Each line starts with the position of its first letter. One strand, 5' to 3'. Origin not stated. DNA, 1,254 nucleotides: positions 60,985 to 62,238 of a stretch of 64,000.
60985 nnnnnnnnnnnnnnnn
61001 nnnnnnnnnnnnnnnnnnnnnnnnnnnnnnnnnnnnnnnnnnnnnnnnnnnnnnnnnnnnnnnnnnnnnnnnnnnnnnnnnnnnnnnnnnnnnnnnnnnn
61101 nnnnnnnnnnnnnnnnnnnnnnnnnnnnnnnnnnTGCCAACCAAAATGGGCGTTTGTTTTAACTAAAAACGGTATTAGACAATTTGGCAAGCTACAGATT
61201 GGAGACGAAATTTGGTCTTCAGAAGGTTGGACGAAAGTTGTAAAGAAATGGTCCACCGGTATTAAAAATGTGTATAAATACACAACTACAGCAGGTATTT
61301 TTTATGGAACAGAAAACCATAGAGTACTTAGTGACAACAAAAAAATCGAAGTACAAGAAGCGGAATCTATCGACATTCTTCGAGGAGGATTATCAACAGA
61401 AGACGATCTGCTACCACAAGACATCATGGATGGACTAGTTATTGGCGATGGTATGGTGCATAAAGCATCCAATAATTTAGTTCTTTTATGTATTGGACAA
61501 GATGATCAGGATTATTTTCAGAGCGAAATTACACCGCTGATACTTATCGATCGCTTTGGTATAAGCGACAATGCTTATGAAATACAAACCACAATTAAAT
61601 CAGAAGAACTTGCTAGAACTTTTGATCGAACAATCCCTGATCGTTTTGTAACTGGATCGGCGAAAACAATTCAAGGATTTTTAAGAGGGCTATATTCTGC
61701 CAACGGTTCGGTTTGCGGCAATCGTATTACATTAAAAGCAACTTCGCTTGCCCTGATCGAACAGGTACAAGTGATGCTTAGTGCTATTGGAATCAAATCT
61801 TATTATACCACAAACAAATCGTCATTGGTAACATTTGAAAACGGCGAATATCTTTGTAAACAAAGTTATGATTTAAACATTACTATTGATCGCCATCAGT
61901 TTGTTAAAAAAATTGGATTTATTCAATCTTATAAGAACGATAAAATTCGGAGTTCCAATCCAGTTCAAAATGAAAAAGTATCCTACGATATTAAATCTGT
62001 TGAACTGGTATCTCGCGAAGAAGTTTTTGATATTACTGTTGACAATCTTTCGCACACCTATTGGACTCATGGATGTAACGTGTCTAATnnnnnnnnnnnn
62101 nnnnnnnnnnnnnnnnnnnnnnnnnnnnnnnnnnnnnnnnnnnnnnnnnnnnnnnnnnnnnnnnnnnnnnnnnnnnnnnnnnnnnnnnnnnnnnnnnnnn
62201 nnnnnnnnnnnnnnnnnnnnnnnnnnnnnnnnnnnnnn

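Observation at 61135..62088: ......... intein inserted exactly before the catalytic Cys of the RNR NPCxE active-site motif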

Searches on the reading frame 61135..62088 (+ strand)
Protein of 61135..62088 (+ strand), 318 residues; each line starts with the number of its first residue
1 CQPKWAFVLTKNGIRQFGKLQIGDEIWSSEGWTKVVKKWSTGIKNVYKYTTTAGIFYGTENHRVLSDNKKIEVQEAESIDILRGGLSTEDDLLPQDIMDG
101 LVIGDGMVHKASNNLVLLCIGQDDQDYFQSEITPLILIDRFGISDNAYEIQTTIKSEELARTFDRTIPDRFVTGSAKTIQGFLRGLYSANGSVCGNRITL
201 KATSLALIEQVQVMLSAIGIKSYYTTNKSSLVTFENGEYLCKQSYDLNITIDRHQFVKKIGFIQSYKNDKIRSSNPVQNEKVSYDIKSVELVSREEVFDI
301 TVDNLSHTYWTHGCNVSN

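Call 4: search_protein_families(library=pfam, proteins=[window:61135-62088:+], max_evalue=1)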
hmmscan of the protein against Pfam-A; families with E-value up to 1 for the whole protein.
window:61135-62088:+ (318 aa): 2 families
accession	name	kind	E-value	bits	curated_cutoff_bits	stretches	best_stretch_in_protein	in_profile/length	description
PF14528.11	LAGLIDADG_3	-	2e-13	50.8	22.5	1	179-228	3-56/82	LAGLIDADG-like domain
PF05204.19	Hom_end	-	0.0091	16.5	21.1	1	167-250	2-85/110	Homing endonuclease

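Call 5: search_protein_families(library=ncbifam, proteins=[window:61135-62088:+], max_evalue=1)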
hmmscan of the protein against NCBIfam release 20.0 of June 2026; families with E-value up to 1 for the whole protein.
window:61135-62088:+ (318 aa): 5 families
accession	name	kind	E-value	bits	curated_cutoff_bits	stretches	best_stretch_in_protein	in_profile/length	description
NF006207.0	PRK08332.1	equivalog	2.7e-13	48.1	2400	1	39-313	941-1236/1684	vitamin B12-dependent ribonucleotide reductase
NF005852.0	PRK07773.1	equivalog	4.2e-08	32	780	1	161-268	594-702/886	replicative DNA helicase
NF011491.0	PRK14898.1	equivalog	0.00013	20.2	783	1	163-253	321-413/860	DNA-directed RNA polymerase subunit A''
NF038098.1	GyrA_w_intein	exception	0.0037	15.2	1850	1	145-289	302-440/1232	intein-containing DNA gyrase subunit A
NF003159.0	PRK04132.1-4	equivalog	0.011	13.8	999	1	175-271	261-341/852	replication factor C small subunit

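Call 6: search_solved_structures(query=window:61135-62088:+, max_evalue=1, show_alignments=3)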
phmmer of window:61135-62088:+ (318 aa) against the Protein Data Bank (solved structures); distinct sequences matched with E-value up to 1: 12.
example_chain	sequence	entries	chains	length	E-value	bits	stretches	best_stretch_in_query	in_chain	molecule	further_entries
1b24_A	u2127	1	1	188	0.025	17.1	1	99-222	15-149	Homing endonuclease I-DmoI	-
4un7_G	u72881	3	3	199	0.029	16.9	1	99-222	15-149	HOMING ENDONUCLEASE I-DMOI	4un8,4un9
2vs7_A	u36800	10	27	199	0.03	16.9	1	99-222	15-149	HOMING ENDONUCLEASE I-DMOI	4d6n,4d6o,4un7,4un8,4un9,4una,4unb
2vs8_A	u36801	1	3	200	0.03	16.9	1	99-222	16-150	HOMING ENDONUCLEASE I-DMOI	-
5a0w_A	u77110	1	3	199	0.056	16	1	99-222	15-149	HOMING ENDONUCLEASE I-DMOI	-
5ak9_A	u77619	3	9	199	0.068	15.7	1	99-222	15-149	HOMING ENDONUCLEASE I-DMOI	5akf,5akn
5o6i_A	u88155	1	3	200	0.079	15.5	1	99-222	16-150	Homing endonuclease I-DmoI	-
5o6g_A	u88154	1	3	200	0.097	15.2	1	99-222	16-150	Homing endonuclease I-DmoI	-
1dq3_A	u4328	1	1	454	0.15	14.6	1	159-223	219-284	ENDONUCLEASE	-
5akm_A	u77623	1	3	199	0.19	14.2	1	99-222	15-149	HOMING ENDONUCLEASE I-DMOI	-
6qaz_A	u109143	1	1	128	0.41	13.1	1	8-54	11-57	cyanophage-like gp41-1 intein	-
6riz_A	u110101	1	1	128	0.61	12.6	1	8-54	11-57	gp41-1 intein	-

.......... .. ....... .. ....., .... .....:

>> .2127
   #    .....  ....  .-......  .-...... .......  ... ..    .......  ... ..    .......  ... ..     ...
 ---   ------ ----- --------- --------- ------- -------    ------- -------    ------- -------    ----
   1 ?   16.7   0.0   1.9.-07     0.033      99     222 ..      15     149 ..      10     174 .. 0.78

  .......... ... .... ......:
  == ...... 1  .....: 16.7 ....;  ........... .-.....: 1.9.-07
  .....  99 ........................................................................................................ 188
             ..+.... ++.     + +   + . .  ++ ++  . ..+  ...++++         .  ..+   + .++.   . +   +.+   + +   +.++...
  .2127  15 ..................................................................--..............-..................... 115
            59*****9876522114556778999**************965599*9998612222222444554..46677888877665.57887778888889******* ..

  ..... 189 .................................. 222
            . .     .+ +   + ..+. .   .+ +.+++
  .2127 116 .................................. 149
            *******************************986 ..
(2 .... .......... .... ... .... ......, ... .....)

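Call 38: predict_structure(alignment_id=A1)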
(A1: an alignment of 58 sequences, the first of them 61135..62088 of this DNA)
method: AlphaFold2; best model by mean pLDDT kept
length: 318 residues; sequences in the alignment: 58
mean_pLDDT: 96.1   pTM: 0.93
mean pLDDT of the five models: 96.1, 96.0, 95.9, 94.5, 94.1
residues with pLDDT >= 90: 302; 70-90: 12; 50-70: 4; < 50: 0
segments of 3 or more residues with pLDDT < 50: none
pLDDT, mean of each block of 10 residues (from residue 1): 98 96 98 98 98 98 98 98 91 98 97 97 96 98 95 98 96 97 98 95 98 98 97 95 96 94 95 75 98 98 97 96
secondary structure, 60 per line:
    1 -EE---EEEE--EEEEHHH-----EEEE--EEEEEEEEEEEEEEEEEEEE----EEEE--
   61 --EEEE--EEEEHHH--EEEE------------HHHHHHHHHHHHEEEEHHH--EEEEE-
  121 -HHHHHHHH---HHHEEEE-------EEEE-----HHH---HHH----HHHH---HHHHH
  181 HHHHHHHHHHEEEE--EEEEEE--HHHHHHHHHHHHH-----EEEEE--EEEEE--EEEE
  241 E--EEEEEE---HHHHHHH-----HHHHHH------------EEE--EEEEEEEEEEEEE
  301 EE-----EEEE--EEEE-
elements in order: E7-10 E13-16 E25-28 E31-50 E55-58 E63-66 E69-72 E78-81 H94-105 E106-109 E115-119 H122-129 E136-139 E147-150 H169-172 H176-190 E191-194 E197-202 H205-217 E223-227 E230-234 E237-241 E244-249 H253-259 H265-270 E283-285 E288-302 E308-311 E314-317

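Call 40: fold_search(model_id=the predicted structure, library=pdb)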
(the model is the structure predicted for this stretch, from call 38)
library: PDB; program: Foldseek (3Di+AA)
matches with E <= 10: 519; with E <= 0.001: 50
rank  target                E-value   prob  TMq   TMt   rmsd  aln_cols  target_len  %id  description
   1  7qsu                  2.5e-13  1.00  0.57  0.51   7.6       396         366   12  Crystal structure of homing endonuclease-associated TliVMA intein (C1A, d333-339) (released 2022-03-30)
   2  1dfa                  4.3e-13  1.00  0.57  0.47   7.5       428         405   14  CRYSTAL STRUCTURE OF PI-SCEI IN C2 SPACE GROUP (released 1999-12-08)
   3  1vde_B                4.4e-12  1.00  0.54  0.43   7.9       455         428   13  PI-SCEI, A HOMING ENDONUCLEASE WITH PROTEIN SPLICING ACTIVITY (released 1998-04-08)
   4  1lws_A                5.0e-12  1.00  0.57  0.45   8.7       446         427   12  Crystal structure of the intein homing endonuclease PI-SceI bound to its recognition sequence (released 2002-09-27)
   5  7qss                  1.9e-11  1.00  0.58  0.45  10.5       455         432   10  Crystal structure of homing endonuclease-associated TliVMA intein (C1A) (released 2022-03-30)
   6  1vde_A                2.3e-11  1.00  0.50  0.40   8.8       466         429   12  PI-SCEI, A HOMING ENDONUCLEASE WITH PROTEIN SPLICING ACTIVITY (released 1998-04-08)
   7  1dq3                  2.9e-11  1.00  0.57  0.43   8.7       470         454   15  CRYSTAL STRUCTURE OF AN ARCHAEAL INTEIN-ENCODED HOMING ENDONUCLEASE PI-PFUI (released 2000-07-05)
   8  1lwt_A                2.8e-10  1.00  0.55  0.42   9.1       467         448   13  Crystal structure of the intein homing endonuclease PI-SceI bound to its substrate DNA (Ca2+ free) (released 2002-09-27)
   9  1um2_A                7.7e-10  1.00  0.53  0.43   8.4       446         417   12  Crystal Structure of the Vma1-Derived Endonuclease with the Ligated Extein Segment (released 2004-09-22)
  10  1um2_B                1.5e-09  1.00  0.54  0.44   7.7       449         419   13  Crystal Structure of the Vma1-Derived Endonuclease with the Ligated Extein Segment (released 2004-09-22)
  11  1ef0_B                2.6e-09  1.00  0.58  0.49   6.6       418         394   13  CRYSTAL STRUCTURE OF PI-SCEI MINIPRECURSOR (released 2000-06-07)
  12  7qst                  3.1e-09  1.00  0.49  0.45  12.2       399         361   10  Crystal structure of homing endonuclease-associated PhoVMA intein (C1A) (released 2022-03-30)
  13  1jva_B                5.0e-09  1.00  0.51  0.41   8.8       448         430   12  CRYSTAL STRUCTURE OF THE VMA1-DERIVED ENDONUCLEASE BEARING THE N AND C EXTEIN PROPEPTIDES (released 2002-08-29)
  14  5a0w_G                1.5e-05  1.00  0.35  0.57   5.6       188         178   23  THE CRYSTAL STRUCTURE OF I-DMOI E117A IN COMPLEX WITH ITS TARGET DNA AND IN THE PRESENCE OF 2MM MN (released 2016-05-11)
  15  4un7_A                1.7e-05  1.00  0.36  0.57   6.0       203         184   22  THE CRYSTAL STRUCTURE OF I-DMOI IN COMPLEX WITH ITS TARGET DNA BEFORE INCUBATION IN 5MM MN (STATE 1) (released 2014-12-03)
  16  5a0w_A                1.9e-05  1.00  0.35  0.56   6.2       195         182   22  THE CRYSTAL STRUCTURE OF I-DMOI E117A IN COMPLEX WITH ITS TARGET DNA AND IN THE PRESENCE OF 2MM MN (released 2016-05-11)
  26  5a0w_D                5.5e-05  1.00  0.34  0.52   5.8       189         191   23  THE CRYSTAL STRUCTURE OF I-DMOI E117A IN COMPLEX WITH ITS TARGET DNA AND IN THE PRESENCE OF 2MM MN (released 2016-05-11)
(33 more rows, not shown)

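Call 55: search_protein_families(library=phrogs, proteins=[window:61135-62088:+], max_evalue=0.001)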
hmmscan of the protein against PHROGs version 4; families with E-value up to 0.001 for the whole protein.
window:61135-62088:+ (318 aa): 0 families

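Call 56: search_dna_similar(query=window:61135-62088:+, collection=phages, mode=protein, max_rows=25, max_evalue=0.001)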
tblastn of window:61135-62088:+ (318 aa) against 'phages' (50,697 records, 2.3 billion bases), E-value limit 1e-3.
Records with a match: 160; places in all: 160; records where one place covers at least 80% of the query: 13.
Best place of each record, by identity: <60% 160.
By first word of the organism name: Mycobacterium 146; Nodularia 9; Bacteroides 3; Vibrio 1; Aeromonas 1.
By host as written in the record: Mycobacterium smegmatis mc2 155 117; Mycobacterium smegmatis mc#155 17; Nodularia spumigena KAC65 4; Mycobacterium sp. 4; Nodularia spumigena kac68 3; - 3; Mycobacterium smegmatius mc2 155 3; Nodularia sp. AV2 2; and 6 more.
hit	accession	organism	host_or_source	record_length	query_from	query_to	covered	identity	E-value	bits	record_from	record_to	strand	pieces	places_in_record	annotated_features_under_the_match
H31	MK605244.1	Nodularia phage vB_NspS-kac65v162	Nodularia spumigena KAC65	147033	8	303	93%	27.2%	2e-18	92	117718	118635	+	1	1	intein-containing RnR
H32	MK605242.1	Nodularia phage vB_NspS-kac65v151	Nodularia spumigena KAC65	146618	8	303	93%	27.2%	4e-18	91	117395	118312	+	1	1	intein-containing RnR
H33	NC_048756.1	Nodularia phage vB_NspS-kac65v151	Nodularia spumigena KAC65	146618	8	303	93%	27.2%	4e-18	91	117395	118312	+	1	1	ribonucleotide reductase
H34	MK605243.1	Nodularia phage vB_NspS-kac65v161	Nodularia spumigena KAC65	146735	8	303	93%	27.2%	4e-18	91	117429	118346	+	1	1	intein-containing RnR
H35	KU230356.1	Nodularia phage vB_NpeS-2AV2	Nodularia sp. AV2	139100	8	303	93%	26.7%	1e-17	90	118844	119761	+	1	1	RnR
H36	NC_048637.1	Nodularia phage vB_NpeS-2AV2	Nodularia sp. AV2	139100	8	303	93%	26.7%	1e-17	90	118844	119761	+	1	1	ribonucleotide reductase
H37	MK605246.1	Nodularia phage vB_NspS-kac68v162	Nodularia spumigena kac68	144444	8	303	93%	26.7%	1e-17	90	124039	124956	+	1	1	intein-containing RnR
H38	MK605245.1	Nodularia phage vB_NspS-kac68v161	Nodularia spumigena kac68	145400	8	303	93%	26.7%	1e-17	89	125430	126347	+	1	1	intein-containing RnR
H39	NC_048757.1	Nodularia phage vB_NspS-kac68v161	Nodularia spumigena kac68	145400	8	303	93%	26.7%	1e-17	89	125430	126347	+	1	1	ribonucleotide reductase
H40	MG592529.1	Vibrio phage 1.161.O._10N.261.48.C5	Vibrio lentus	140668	1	311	98%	23.2%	9e-5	50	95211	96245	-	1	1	hedgehog/hint domain protein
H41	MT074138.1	Bacteroides phage DAC17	Bacteroides thetaiotaomicron VPI-5486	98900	1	309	97%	22.9%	5e-4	48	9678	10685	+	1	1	hypothetical protein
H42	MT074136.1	Bacteroides phage DAC15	Bacteroides thetaiotaomicron VPI-5484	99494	1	309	97%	22.9%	5e-4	48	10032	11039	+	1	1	hypothetical protein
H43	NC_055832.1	Bacteroides phage DAC15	Bacteroides thetaiotaomicron VPI-5484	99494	1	309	97%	22.9%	5e-4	48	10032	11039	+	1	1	DarB-like antirestriction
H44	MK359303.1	Mycobacterium phage Shnickers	Mycobacterium smegmatis mc2 155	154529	8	231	70%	25.4%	2e-8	62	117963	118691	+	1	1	212: HNH endonuclease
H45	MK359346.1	Mycobacterium phage NoodleTree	Mycobacterium smegmatis mc2 155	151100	8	231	70%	25.4%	2e-8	62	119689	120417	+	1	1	220: HNH endonuclease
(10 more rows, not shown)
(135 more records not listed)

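Call 59: find_related_loci(query=window:61135-62088:+, collection=genome_contigs, flank=3000)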
Query window:61135-62088:+ (318 aa) in genome_contigs; peptide patterns used: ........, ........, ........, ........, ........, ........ (x = any residue, [..] = any of these).
57 stretches matched a pattern, but none encodes a relative of the query by tblastn (E <= 1e-3).

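Call 60: find_related_loci(query=window:61135-62088:+, collection=viral_contigs, flank=3000)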
Query window:61135-62088:+ (318 aa) in viral_contigs; peptide patterns used: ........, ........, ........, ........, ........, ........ (x = any residue, [..] = any of these).
9 stretches matched a pattern; 6 encode a relative of the query (tblastn E <= 1e-3); 6 distinct loci.
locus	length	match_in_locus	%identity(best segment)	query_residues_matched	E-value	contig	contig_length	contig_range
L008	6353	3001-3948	62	1-318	6e-129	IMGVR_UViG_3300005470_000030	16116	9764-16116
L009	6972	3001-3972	52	1-318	9e-106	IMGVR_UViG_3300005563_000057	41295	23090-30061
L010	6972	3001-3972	52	1-318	9e-106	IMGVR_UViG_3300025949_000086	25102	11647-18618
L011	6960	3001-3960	50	1-318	8e-104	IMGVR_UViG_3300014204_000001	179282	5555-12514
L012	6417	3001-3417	59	1-318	9e-27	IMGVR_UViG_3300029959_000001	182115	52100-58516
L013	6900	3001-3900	32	8-301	4e-25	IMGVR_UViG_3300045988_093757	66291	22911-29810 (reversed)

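Call 63: find_related_loci(query=A2, collection=genome_contigs, flank=4000)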
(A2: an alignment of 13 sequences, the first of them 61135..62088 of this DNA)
Query A2 (318 aa) in genome_contigs; peptide patterns used: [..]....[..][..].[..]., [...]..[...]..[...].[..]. (x = any residue, [..] = any of these).
403 stretches matched a pattern; 322 encode a relative of the query (tblastn E <= 1e-3); the best 80 are kept; 80 distinct loci.
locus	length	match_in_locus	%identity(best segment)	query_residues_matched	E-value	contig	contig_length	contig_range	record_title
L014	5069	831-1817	55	1-318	1e-114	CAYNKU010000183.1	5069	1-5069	MAG TPA_asm: uncultured Pirellulales bacterium isolate SRP068000_co3_496 genome assembly, contig: NODE_31940_length_5069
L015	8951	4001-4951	59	1-318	3e-113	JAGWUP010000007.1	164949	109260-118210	MAG: Elusimicrobia bacterium isolate REEB4 contig-150_50, whole genome shotgun sequence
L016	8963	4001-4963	53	1-318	9e-107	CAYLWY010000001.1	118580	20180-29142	MAG TPA_asm: uncultured Candidatus Peribacteria bacterium isolate SRP329715_co2_338 genome assembly, contig: NODE_310_le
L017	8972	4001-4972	51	1-318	4e-97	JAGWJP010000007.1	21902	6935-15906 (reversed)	MAG: Patescibacteria group bacterium isolate REEB140 contig-150_2646, whole genome shotgun sequence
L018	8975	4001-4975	49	1-318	5e-95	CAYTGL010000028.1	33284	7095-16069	MAG TPA_asm: uncultured Chromatiales bacterium isolate SRP344714_co2_391 genome assembly, contig: NODE_3231_length_33284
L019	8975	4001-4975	46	1-318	1e-86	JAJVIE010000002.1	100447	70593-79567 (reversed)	MAG: Candidatus Omnitrophota bacterium isolate Bin_62 c_000000000961, whole genome shotgun sequence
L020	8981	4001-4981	42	1-318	3e-78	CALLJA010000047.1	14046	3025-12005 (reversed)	MAG TPA_asm: uncultured Anaerolineales bacterium isolate SRR5576004_bin.154_CONCOCT_v1.1_MAG genome assembly, contig: ER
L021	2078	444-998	48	8-195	2e-54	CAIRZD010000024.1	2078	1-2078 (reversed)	MAG: uncultured Bacteroidetes bacterium isolate AM_bin-2607 genome assembly, contig: bin-2607:024/508, whole genome shot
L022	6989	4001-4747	32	64-314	1e-24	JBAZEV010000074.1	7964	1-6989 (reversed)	MAG: Candidatus Bathyarchaeia archaeon isolate SO_2017_LW3_134 NODE_30366_length_7964_cov_0.868572_LW162_2017, whole gen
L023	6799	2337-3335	29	7-313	2e-24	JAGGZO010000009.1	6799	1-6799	MAG: Candidatus Aenigmatarchaeota archaeon isolate AUK206 PB_MBMC_160_c_000000000065, whole genome shotgun sequence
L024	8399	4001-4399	42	177-306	2e-22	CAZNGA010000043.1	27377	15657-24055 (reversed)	MAG TPA_asm: uncultured Chitinophagales bacterium isolate binchicken_co275_194 genome assembly, contig: NODE_2016_length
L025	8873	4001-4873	31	7-277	2e-24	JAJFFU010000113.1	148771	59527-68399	MAG: Parvularculaceae bacterium isolate OFTM115 OFTM115_112, whole genome shotgun sequence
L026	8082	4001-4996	27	7-313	3e-21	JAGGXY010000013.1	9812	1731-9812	MAG: Methanobacteriota archaeon isolate AUK164 PB_MBMC_118_c_000000000009, whole genome shotgun sequence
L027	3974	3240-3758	38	124-318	3e-21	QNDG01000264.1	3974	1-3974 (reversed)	MAG: candidate division KSB1 bacterium isolate B43_G9 B43_Guay9_scaffold_49456, whole genome shotgun sequence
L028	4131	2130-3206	25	7-318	8e-21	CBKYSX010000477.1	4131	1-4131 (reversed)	MAG TPA_asm: uncultured Ardenticatenales bacterium isolate SRR29175775_binner13_Refined_2 genome assembly, contig: ERZ27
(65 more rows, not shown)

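Call 64: search_solved_structures(query=A2, max_evalue=0.01, show_alignments=2)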
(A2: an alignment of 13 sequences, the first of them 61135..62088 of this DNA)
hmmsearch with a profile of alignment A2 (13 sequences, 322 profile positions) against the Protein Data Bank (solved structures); distinct sequences matched with E-value up to 0.01: 13.
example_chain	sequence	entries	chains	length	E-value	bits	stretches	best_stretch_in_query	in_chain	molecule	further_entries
6qaz_A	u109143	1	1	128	0.00014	24.5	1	7-68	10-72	cyanophage-like gp41-1 intein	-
5ak9_A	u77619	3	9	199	0.0003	23.4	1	98-225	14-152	HOMING ENDONUCLEASE I-DMOI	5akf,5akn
1dq3_A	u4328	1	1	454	0.00039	23.1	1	88-224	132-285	ENDONUCLEASE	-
6riz_A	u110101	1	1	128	0.001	21.7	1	7-67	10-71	gp41-1 intein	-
1b24_A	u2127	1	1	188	0.0012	21.5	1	98-225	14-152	Homing endonuclease I-DmoI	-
2vs8_A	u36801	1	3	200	0.0014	21.3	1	98-225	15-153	HOMING ENDONUCLEASE I-DMOI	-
4un7_G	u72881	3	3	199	0.0014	21.3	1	98-225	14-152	HOMING ENDONUCLEASE I-DMOI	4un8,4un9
2vs7_A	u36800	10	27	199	0.0014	21.2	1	98-225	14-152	HOMING ENDONUCLEASE I-DMOI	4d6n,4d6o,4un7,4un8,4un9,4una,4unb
5o6g_A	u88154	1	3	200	0.0026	20.4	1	98-225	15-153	Homing endonuclease I-DmoI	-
5a0w_A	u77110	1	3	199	0.0032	20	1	98-225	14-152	HOMING ENDONUCLEASE I-DMOI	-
5o6i_A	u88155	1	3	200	0.0034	20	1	98-225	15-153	Homing endonuclease I-DmoI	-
4o1r_A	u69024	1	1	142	0.006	19.2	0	34-67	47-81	Replicative DNA helicase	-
7cfv_A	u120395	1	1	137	0.0076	18.8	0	284-322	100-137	Spl DnaX mini-intein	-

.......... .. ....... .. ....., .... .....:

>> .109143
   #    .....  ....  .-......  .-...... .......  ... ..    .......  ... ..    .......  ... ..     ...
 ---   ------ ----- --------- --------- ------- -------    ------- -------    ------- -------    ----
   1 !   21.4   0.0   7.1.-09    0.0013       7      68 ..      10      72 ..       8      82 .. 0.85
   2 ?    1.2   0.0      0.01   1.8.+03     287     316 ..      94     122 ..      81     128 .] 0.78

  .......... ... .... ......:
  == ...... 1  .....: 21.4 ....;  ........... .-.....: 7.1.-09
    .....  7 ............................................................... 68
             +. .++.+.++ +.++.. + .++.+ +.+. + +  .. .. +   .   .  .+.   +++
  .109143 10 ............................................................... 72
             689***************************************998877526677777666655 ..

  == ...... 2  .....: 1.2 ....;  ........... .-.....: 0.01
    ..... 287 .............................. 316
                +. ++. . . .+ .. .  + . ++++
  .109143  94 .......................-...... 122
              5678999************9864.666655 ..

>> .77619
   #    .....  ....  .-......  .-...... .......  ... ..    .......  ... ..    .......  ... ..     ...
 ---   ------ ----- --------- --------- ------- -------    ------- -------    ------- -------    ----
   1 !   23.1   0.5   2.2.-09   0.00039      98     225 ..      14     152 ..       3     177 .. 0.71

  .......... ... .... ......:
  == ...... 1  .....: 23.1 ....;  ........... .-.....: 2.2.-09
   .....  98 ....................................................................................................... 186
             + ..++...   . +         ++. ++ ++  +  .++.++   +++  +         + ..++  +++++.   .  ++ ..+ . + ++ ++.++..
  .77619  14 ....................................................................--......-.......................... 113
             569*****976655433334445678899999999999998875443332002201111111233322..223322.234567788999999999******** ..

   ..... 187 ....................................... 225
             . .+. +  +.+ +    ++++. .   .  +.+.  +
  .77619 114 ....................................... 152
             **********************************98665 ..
